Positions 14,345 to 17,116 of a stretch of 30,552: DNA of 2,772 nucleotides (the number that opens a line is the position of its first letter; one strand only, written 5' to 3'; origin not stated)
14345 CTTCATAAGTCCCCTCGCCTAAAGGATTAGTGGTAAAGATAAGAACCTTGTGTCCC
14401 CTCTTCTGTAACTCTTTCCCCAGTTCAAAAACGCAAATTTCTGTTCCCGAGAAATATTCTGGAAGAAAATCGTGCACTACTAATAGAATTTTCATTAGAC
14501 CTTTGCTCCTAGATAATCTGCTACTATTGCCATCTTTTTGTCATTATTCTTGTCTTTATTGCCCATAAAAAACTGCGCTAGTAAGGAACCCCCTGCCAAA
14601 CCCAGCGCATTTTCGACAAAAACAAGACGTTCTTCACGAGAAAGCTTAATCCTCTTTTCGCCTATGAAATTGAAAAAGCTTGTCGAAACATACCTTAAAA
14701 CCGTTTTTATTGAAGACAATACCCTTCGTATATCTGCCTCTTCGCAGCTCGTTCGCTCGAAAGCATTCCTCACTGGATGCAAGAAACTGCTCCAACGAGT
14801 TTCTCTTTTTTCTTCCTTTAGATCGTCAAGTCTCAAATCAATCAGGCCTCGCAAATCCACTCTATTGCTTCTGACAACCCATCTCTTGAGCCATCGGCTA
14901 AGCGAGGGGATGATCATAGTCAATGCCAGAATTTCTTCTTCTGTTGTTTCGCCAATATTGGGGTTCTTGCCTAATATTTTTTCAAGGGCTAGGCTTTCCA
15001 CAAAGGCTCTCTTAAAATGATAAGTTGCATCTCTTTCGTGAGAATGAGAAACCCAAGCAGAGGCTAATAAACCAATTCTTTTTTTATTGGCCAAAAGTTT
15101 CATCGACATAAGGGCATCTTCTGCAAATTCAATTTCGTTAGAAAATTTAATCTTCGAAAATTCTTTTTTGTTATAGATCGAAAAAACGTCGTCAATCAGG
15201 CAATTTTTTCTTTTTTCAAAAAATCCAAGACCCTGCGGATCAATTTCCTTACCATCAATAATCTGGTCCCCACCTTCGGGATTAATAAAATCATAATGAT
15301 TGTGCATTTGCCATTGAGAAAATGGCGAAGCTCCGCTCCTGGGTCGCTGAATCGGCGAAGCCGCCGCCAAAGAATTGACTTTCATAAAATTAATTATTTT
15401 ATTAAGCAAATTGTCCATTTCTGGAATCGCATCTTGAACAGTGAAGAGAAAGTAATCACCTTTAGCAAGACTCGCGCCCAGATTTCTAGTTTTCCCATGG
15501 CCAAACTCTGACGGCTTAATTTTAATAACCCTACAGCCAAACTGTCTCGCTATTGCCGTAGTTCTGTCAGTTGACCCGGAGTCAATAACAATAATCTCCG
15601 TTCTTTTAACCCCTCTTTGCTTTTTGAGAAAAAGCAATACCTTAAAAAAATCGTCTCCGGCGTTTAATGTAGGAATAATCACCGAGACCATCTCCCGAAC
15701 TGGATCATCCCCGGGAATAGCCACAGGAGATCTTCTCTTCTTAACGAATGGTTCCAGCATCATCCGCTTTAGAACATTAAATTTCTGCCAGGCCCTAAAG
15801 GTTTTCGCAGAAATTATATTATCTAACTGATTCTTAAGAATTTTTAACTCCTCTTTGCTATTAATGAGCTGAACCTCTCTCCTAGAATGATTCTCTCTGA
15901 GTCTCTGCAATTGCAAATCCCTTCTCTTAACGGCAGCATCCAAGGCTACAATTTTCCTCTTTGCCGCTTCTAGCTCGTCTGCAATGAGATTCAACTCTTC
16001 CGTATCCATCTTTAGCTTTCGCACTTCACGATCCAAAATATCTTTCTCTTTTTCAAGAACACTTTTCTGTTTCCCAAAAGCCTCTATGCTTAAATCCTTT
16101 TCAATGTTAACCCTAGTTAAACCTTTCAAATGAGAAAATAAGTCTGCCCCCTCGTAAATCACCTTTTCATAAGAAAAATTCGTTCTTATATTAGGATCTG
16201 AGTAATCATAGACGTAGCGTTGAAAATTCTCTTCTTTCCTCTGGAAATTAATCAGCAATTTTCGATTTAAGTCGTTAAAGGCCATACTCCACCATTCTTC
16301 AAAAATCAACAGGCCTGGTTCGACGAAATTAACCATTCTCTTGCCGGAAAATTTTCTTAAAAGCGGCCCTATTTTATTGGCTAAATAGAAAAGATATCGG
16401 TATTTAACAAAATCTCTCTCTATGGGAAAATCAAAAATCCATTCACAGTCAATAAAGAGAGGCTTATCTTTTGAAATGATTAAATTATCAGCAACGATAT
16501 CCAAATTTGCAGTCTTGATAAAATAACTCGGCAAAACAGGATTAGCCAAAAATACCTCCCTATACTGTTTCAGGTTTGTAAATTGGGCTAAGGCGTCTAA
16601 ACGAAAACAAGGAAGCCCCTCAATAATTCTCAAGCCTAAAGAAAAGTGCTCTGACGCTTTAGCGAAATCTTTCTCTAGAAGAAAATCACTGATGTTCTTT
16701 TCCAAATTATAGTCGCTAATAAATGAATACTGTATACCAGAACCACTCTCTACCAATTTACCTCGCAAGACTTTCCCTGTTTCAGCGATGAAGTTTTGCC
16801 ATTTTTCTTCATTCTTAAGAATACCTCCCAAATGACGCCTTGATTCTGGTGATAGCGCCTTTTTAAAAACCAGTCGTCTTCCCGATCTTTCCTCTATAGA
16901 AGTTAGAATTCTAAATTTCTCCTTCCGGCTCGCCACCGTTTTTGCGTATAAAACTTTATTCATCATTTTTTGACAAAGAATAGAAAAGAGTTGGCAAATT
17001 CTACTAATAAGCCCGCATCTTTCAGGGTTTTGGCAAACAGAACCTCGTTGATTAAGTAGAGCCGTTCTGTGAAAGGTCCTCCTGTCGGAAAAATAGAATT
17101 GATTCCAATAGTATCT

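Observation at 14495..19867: Candidate glycan chain-terminator/molecular-ruler system: MTase + kinase-coiled coil-GT2 + Wzm/Wzt-CBM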

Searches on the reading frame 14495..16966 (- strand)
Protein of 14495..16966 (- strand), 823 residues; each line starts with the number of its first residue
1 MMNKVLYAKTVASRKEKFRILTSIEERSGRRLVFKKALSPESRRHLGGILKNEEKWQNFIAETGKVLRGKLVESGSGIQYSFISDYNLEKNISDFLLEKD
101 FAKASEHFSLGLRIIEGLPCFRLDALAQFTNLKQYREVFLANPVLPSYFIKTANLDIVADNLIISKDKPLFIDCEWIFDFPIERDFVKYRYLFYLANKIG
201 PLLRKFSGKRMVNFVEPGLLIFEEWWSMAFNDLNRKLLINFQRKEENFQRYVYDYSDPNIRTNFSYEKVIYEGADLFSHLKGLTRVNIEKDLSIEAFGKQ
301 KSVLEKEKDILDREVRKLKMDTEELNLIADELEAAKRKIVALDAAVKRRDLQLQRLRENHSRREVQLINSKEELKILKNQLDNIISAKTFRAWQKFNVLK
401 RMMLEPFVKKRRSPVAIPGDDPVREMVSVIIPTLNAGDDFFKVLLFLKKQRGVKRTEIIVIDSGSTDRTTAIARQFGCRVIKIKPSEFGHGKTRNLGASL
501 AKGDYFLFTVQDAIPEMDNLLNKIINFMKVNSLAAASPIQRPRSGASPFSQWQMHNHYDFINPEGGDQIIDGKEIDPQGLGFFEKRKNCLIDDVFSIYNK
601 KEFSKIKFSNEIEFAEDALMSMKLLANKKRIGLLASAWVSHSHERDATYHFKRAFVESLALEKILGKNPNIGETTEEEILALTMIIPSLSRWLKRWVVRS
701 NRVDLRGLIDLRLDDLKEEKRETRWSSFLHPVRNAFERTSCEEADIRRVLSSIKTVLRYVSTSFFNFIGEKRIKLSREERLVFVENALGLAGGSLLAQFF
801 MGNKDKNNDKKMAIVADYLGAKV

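Call 3: search_protein_families(library=pfam, proteins=[window:14495-16966:-], max_evalue=0.01)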
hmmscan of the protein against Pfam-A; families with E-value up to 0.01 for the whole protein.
window:14495-16966:- (823 aa): 2 families
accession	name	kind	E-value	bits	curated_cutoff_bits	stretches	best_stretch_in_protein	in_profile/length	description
PF00535.33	Glycos_transf_2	-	1.7e-18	67.6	23.3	1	428-561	1-136/168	Glycosyl transferase family 2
PF10111.15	Glyco_tranf_2_2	-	6.4e-06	26.3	27.3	1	428-530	1-108/276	Glycosyltransferase like family 2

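Call 5: search_solved_structures(query=window:14495-16966:-, max_evalue=10, show_alignments=3)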
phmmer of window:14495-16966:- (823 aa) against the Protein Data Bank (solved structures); distinct sequences matched with E-value up to 10: 28.
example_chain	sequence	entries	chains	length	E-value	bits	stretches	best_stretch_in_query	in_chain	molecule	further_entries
5tze_C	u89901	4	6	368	4.1e-08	35.2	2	427-514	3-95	Glycosyl transferase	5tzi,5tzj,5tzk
5tz8_A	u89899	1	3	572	1.3e-07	33.6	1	427-513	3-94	Glycosyl transferase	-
2z86_A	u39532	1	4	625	2.7e-05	25.9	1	417-515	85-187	Chondroitin synthase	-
2z87_A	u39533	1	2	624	2.7e-05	25.9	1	417-515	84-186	Chondroitin synthase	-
5hea_A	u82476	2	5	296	0.00018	23.2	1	425-516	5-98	Putative glycosyltransferase (GalT1)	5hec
22ao_A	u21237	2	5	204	0.00027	22.6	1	420-523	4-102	GmaR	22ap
6yv7_B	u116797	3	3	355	0.00097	20.8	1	413-547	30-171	Glycosyl transferase, family 2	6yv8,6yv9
6yv7_A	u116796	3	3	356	0.00098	20.8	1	413-547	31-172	Glycosyl transferase, family 2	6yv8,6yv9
9omh_A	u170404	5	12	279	0.0025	19.4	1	427-505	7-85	Glycosyltransferase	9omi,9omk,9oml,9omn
9omm_A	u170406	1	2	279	0.0025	19.4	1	427-505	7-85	Glycosyltransferase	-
9omj_A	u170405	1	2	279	0.0026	19.4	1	427-505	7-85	Glycosyltransferase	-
7pdo_A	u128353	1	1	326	0.0049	18.4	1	426-516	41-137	Glucosyl-3-phosphoglycerate synthase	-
7p5l_A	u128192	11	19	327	0.0049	18.4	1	426-516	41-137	Glucosyl-3-phosphoglycerate synthase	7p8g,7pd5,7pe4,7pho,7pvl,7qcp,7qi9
9jma_A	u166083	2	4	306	0.0091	17.6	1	426-514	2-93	GalNAc(5)-diNAcBac-PP-undecaprenol beta-1,3-glucosyltransferase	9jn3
6p61_A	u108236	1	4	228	0.027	16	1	427-526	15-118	Glycosyltransferase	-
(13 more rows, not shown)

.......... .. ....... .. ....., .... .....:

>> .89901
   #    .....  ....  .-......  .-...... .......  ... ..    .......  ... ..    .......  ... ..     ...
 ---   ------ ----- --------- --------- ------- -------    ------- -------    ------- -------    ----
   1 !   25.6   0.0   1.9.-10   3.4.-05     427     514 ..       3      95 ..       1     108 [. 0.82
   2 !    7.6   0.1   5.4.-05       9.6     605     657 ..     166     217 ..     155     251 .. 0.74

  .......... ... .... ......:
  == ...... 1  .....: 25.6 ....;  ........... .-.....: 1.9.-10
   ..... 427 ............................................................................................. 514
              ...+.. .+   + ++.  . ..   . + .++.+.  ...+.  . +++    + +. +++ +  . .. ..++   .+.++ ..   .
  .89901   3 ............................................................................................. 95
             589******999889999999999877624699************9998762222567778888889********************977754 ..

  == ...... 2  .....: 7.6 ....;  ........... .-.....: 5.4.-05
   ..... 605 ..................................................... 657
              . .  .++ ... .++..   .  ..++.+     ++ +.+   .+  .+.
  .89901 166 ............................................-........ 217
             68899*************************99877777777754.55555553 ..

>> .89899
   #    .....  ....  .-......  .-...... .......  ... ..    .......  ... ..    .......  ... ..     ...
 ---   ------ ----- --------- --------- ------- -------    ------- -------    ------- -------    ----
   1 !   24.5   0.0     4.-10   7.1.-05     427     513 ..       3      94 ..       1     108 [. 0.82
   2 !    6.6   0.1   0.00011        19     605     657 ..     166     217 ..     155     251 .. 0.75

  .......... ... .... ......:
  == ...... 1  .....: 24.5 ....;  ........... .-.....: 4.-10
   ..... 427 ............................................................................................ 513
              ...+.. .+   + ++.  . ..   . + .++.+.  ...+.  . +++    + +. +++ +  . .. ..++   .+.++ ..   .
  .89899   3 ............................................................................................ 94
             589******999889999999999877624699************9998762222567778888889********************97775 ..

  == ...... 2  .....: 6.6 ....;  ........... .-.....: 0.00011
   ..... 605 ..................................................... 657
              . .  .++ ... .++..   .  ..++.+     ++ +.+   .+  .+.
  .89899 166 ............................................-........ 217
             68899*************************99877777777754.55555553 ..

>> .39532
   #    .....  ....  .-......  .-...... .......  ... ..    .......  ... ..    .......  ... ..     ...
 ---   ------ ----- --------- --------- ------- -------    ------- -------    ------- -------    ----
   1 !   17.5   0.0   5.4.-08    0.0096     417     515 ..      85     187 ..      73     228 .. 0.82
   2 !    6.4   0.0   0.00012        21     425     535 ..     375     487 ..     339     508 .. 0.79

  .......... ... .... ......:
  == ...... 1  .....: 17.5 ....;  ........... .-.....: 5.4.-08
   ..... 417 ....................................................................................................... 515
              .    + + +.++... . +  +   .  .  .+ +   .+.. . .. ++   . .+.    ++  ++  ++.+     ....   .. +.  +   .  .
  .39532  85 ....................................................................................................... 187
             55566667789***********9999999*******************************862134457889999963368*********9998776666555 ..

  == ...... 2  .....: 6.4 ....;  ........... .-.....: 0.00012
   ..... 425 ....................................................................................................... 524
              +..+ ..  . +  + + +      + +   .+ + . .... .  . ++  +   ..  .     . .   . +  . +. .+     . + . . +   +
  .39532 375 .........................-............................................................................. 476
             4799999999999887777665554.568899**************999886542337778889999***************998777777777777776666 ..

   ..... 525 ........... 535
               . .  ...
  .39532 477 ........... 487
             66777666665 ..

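Call 7: find_homologous_proteins(query=window:14495-16966:-, max_evalue=0.001)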
Query window:14495-16966:- (823 aa): 29 proteins with E <= 0.001 among 8000 candidates.
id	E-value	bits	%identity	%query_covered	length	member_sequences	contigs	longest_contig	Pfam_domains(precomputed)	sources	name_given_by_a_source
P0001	0.0e+0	1833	100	100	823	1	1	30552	PF10111.15,PF00535.33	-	-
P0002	2.8e-42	163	36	32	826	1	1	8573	PF10111.15,PF13641.13,PF00535.33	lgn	-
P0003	2.8e-35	140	31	38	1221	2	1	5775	PF02585.23,PF10111.15,PF13641.13,PF00535.33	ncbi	-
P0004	2.6e-30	124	36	28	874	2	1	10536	PF10111.15,PF13641.13,PF00535.33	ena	-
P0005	6.3e-24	103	33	29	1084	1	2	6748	PF13641.13,PF13578.13,PF00535.33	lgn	-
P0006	1.6e-22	98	33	28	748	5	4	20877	PF10111.15,PF13641.13,PF21374.4,PF13524.13,PF00535.33,PF22772.3,PF13692.13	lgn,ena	-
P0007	1.1e-21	95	33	30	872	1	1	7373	PF10111.15,PF13641.13,PF00534.27,PF13524.13,PF00535.33,PF22772.3,PF13692.13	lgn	-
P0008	2.5e-20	91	31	30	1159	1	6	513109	PF10111.15,PF00535.33,PF22772.3,PF13692.13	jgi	jgi:glycosyltransferase involved in cell wall biosynthesis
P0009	5.2e-20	90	33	29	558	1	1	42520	PF10111.15,PF13641.13,PF00535.33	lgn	-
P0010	6.4e-20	89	30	36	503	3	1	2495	PF10111.15,PF00534.27,PF00535.33,PF22772.3,PF13692.13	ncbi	ncbi:MAG: glycosyltransferase, partial [Pseudomonadota bacterium]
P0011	1.5e-19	88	31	31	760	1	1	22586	PF10111.15,PF13641.13,PF00534.27,PF13579.13,PF13524.13,PF13439.13,PF00535.33,PF20706.4,PF13692.13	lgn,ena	-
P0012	9.9e-19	85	31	34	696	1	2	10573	PF13641.13,PF00534.27,PF13524.13,PF00535.33,PF22772.3,PF13692.13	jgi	jgi:glycosyltransferase involved in cell wall biosynthesis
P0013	4.0e-18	83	31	30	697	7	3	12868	PF10111.15,PF13641.13,PF21374.4,PF13524.13,PF00535.33,PF22772.3,PF13692.13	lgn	-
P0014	5.9e-17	79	29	29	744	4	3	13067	PF10111.15,PF00534.27,PF21374.4,PF00535.33,PF22772.3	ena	-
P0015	1.0e-15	75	29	35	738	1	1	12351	PF10111.15,PF00535.33,PF22772.3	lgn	-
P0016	2.2e-15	74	31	27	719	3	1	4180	PF13641.13,PF00535.33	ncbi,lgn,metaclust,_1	metaclust:\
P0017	1.8e-14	71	30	30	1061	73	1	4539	PF03704.24,PF13414.13,PF12569.15,PF00535.33,PF13374.13,PF24575.2,PF25068.3,PF00515.35,PF13424.13,PF22772.3,PF07719.24,PF13174.13,PF20308.5,PF25063.1,PF13431.13,PF23914.2,PF13176.13,PF13428.13,PF25064.2,PF13692.13,PF14559.13,PF00534.27,PF13371.13,PF12895.14,PF21033.5,PF13432.13,PF13181.13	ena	-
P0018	5.9e-14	70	37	21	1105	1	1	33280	PF05045.18,PF10111.15,PF13641.13,PF00535.33,PF22772.3,PF13692.13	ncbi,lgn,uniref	ncbi:glycosyltransferase [Rhizobium sp. LjRoot98]|uniref:rhamnosyltransferase WsaF family glycosyltr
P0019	1.1e-13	69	45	13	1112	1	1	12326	PF05045.18,PF10111.15,PF13641.13,PF00534.27,PF13524.13,PF00535.33,PF22772.3,PF13692.13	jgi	jgi:glycosyltransferase involved in cell wall biosynthesis/GT2 family glycosyltransferase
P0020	5.1e-13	66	23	62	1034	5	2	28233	PF13712.13,PF10111.15,PF13641.13,PF00534.27,PF13524.13,PF00535.33,PF13692.13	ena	-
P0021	6.8e-13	66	27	38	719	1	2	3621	PF00535.33,PF22772.3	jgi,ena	jgi:O-antigen biosynthesis protein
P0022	1.6e-12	65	40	14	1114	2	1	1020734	PF05045.18,PF10111.15,PF13641.13,PF00534.27,PF13524.13,PF00535.33,PF22772.3,PF13692.13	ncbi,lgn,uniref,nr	ncbi:glycosyl transferase family 1 [Neorhizobium alkalisoli]|uniref:Glycosyl transferase family 1 n=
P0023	2.0e-7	48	37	12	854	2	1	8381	PF13641.13,PF00534.27,PF13524.13,PF13439.13,PF00535.33,PF13692.13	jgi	-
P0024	1.0e-6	46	31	12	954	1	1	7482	PF10111.15,PF13641.13,PF00535.33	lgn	-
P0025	5.2e-6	43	45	10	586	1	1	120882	PF03071.22,PF10111.15,PF13641.13,PF00535.33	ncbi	-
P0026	7.5e-6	43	33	17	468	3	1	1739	PF10111.15,PF09837.16,PF00535.33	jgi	jgi:rSAM/selenodomain-associated transferase 2/rSAM/selenodomain-associated transferase 1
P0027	1.0e-5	42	49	9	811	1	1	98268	PF21374.4,PF00535.33,PF22772.3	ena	-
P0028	1.1e-4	39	42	11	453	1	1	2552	PF10111.15,PF01983.22,PF09837.16,PF00535.33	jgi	jgi:rSAM/selenodomain-associated transferase 2/rSAM/selenodomain-associated transferase 1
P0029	8.4e-4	36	38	12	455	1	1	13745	PF10111.15,PF13641.13,PF09837.16,PF00535.33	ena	-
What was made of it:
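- Tried and rejected: Word-indexed homologue search with the whole protein returned mostly GT2-only matches (call 7).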

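Call 30: find_encoding_contigs(protein=P0020, flank=8000, max_places=3)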
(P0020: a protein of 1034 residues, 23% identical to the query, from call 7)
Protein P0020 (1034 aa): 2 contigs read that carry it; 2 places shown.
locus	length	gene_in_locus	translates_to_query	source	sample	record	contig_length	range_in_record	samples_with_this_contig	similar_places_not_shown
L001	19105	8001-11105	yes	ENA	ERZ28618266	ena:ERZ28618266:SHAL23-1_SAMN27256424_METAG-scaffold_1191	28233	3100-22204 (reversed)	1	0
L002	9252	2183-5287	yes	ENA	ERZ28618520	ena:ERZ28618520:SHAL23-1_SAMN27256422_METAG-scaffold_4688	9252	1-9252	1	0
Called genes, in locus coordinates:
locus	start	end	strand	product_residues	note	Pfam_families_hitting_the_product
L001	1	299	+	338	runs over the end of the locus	PF08240:ADH_N, PF16912:Glu_dehyd_C (weak), PF00107:ADH_zinc_N, PF13602:ADH_zinc_N_2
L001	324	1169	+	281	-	PF13292:DXP_synthase_N (weak), PF00456:Transketolase_N, PF00676:E1_dh (faint)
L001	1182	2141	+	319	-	PF02779:Transket_pyr, PF02780:Transketolase_C, PF22613:Transketolase_C_1 (weak)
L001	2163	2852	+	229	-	PF01177:Asp_Glu_race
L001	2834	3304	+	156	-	-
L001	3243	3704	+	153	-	PF00456:Transketolase_N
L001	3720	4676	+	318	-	PF02779:Transket_pyr, PF02780:Transketolase_C, PF22613:Transketolase_C_1 (weak)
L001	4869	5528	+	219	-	PF00392:GntR, PF07729:FCD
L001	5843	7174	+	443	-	PF00005:ABC_tran, PF13555:AAA_29 (faint), PF14524:Wzt_C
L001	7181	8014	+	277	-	PF13489:Methyltransf_23 (weak)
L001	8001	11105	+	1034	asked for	PF00535:Glycos_transf_2, PF10111:Glyco_tranf_2_2 (faint), PF13641:Glyco_tranf_2_3, PF13712:Glyco_tranf_2_5 (faint), PF00534:Glycos_transf_1, PF13692:Glyco_trans_1_4, PF13524:Glyco_trans_1_2 (weak)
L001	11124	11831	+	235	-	PF00483:NTP_transferase, PF12804:NTP_transf_3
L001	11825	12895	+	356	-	PF00288:GHMP_kinases_N, PF08544:GHMP_kinases_C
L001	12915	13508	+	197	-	PF00702:Hydrolase, PF08645:PNK3P, PF13242:Hydrolase_like, PF13419:HAD_2 (weak)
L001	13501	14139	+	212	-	PF13580:SIS_2, PF01380:SIS, PF13580:SIS_2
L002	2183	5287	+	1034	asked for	PF00535:Glycos_transf_2, PF10111:Glyco_tranf_2_2 (faint), PF13641:Glyco_tranf_2_3, PF13712:Glyco_tranf_2_5 (faint), PF00534:Glycos_transf_1, PF13692:Glyco_trans_1_4, PF13524:Glyco_trans_1_2 (weak)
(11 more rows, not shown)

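Call 64: predict_structure(alignment_id=A2)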
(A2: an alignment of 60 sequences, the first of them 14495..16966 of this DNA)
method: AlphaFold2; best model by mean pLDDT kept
length: 823 residues; sequences in the alignment: 60
mean_pLDDT: 78.5   pTM: 0.54
mean pLDDT of the five models: 78.5, 78.3, 78.0, 77.6, 75.6
residues with pLDDT >= 90: 395; 70-90: 169; 50-70: 109; < 50: 150
segments of 3 or more residues with pLDDT < 50: 265-304, 408-416, 668-674, 676-691, 696-723, 784-823
pLDDT, mean of each block of 10 residues (from residue 1): 88 95 96 97 96 98 97 93 97 98 98 97 93 96 96 97 94 97 98 96 90 88 95 84 96 77 47 42 38 42 60 62 75 89 90 85 76 81 84 82 59 49 96 94 97 96 97 98 94 97 98 96 96 96 81 79 86 79 75 94 96 86 93 94 75 68 60 46 43 47 42 42 50 54 58 57 57 55 46 39 44 42 34
secondary structure, 60 per line:
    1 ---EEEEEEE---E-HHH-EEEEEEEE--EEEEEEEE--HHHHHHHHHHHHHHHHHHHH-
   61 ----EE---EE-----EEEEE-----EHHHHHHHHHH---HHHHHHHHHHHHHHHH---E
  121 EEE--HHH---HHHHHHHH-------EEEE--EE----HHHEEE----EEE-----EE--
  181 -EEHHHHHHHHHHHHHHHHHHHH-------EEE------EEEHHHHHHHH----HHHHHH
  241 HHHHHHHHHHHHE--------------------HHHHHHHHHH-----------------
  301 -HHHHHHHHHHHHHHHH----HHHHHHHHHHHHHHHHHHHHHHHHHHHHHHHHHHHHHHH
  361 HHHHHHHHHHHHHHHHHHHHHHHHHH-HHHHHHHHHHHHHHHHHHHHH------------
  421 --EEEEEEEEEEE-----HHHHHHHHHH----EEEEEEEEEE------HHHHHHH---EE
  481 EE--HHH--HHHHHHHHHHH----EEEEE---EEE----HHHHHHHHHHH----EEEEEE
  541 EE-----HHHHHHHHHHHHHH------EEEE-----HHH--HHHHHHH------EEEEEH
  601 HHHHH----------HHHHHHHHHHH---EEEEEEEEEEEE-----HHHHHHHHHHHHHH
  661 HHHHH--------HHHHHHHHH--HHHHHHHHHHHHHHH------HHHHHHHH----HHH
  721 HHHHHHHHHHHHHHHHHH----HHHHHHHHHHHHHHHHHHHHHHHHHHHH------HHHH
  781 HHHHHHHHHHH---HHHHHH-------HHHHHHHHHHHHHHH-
elements in order (helices of 4 or more, strands of 3 or more residues): E4-10 E20-27 E30-37 H40-59 E77-81 H88-97 H101-116 E120-123 H132-139 E147-150 E162-164 E169-171 H184-203 E211-213 E220-222 H223-230 H235-252 H274-283 H302-317 H322-386 H388-408 E423-433 H439-448 E453-462 H469-475 E479-482 H490-500 E505-509 E513-515 H520-530 E535-542 H548-561 E568-571 H582-588 E595-599 H600-605 H616-626 E630-641 H647-665 H674-682 H685-699 H706-713 H718-738 H743-770 H777-791 H795-800 H808-822
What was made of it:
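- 16064..16201 (-): Low-confidence linker (aa 256-301). pLDDT below 50 for aa 265-304 in the full-length model, with no folded Ig-like module here (call 64).
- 15809..16063 (-): Coiled coil (aa 302-386), predicted molecular ruler of about 12.6 nm. AlphaFold2 helices at 302-317 and 322-386 (call 64).
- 15731..15805 (-): Basic helix after the coiled coil (aa 388-412), a degenerate form of the S-x-S-W-R/K motif and a candidate membrane-proximal anchor. Helix 388-408 (call 64).
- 14972..15700 (-): GT2 (GT-A) glycosyltransferase domain (aa 423-665), predicted polymerase module at the base of the ruler. Pfam PF00535, E 1.7e-18 (call 3). pLDDT mostly above 90 (call 64).
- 14495..14971 (-): C-terminal helical region (aa 666-823, plus stop codon), function unknown. 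Helical but low confidence (pLDDT 34-58) (call 64).
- On ORF6-O7-type methyltransferase-kinase chain terminator (K. pneumoniae O7): Helices at 302-386 (call 64). Only a 46-residue low-confidence linker lies there (call 64).
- On WbdD (E. coli O9a): A GT2 domain is fused C-terminal to the coiled coil (calls 3, 64).
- Checked: AlphaFold2 gives helices at 302-317, 322-386 and 388-408, after a low-confidence linker at 265-301 (call 64).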

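Call 67: search_protein_families(library=ncbifam, proteins=[window:14495-16966:-], max_evalue=0.001)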
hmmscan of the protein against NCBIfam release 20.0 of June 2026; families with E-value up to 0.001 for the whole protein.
window:14495-16966:- (823 aa): 12 families
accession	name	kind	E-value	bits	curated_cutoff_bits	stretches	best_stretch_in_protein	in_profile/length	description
TIGR04283.1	glyco_like_mftF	equivalog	3.7e-16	59.4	182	1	427-570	1-141/221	TIGR04283 family arsenosugar biosynthesis glycosyltransferase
NF007482.0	PRK10073.1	equivalog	5.1e-12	45.4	423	1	425-517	6-102/334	glycosyltransferase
TIGR03965.1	mycofact_glyco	equivalog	5.5e-11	42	280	1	417-538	68-190/467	mycofactocin biosynthesis glycosyltransferase MftF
NF041875.1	EPS_EpsD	equivalog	9.4e-11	41.7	370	1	427-555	1-134/325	exopolysaccharide biosynthesis glycosyltransferase EpsD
NF010496.0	PRK13915.1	equivalog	4.3e-09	35.9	262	1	425-513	31-127/307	glucosyl-3-phosphoglycerate synthase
NF050819.1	PolSacchBiosHfsG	equivalog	6.8e-07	28.7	500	1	425-531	12-120/302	polysaccharide biosynthesis protein HfsG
NF047683.1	TeichurnBiosyTuaG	equivalog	9.9e-07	28.6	400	1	424-534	5-117/252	teichuronic acid biosynthesis protein TuaG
TIGR04182.1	glyco_TIGR04182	equivalog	3.5e-06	26.6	325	1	427-493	2-61/293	S-layer glycoprotein N-glycosyltransferase AglJ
NF038302.1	EPS_HpsE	equivalog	1.1e-05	24.6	300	1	427-536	3-119/307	hormogonium polysaccharide biosynthesis glycosyltransferase HpsE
TIGR03937.1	PgaC_IcaA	equivalog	1.6e-05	24.1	422.3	1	424-538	44-161/407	poly-beta-1,6-N-acetyl-D-glucosamine synthase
NF041391.1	DPhHxTase_Halo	equivalog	4.2e-05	22.6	375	1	454-497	23-65/213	dolichyl-phosphate hexose transferase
NF045692.1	OglycostaseCruG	equivalog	0.00013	21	600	1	424-475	40-90/386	2'-O-glycosyltransferase CruG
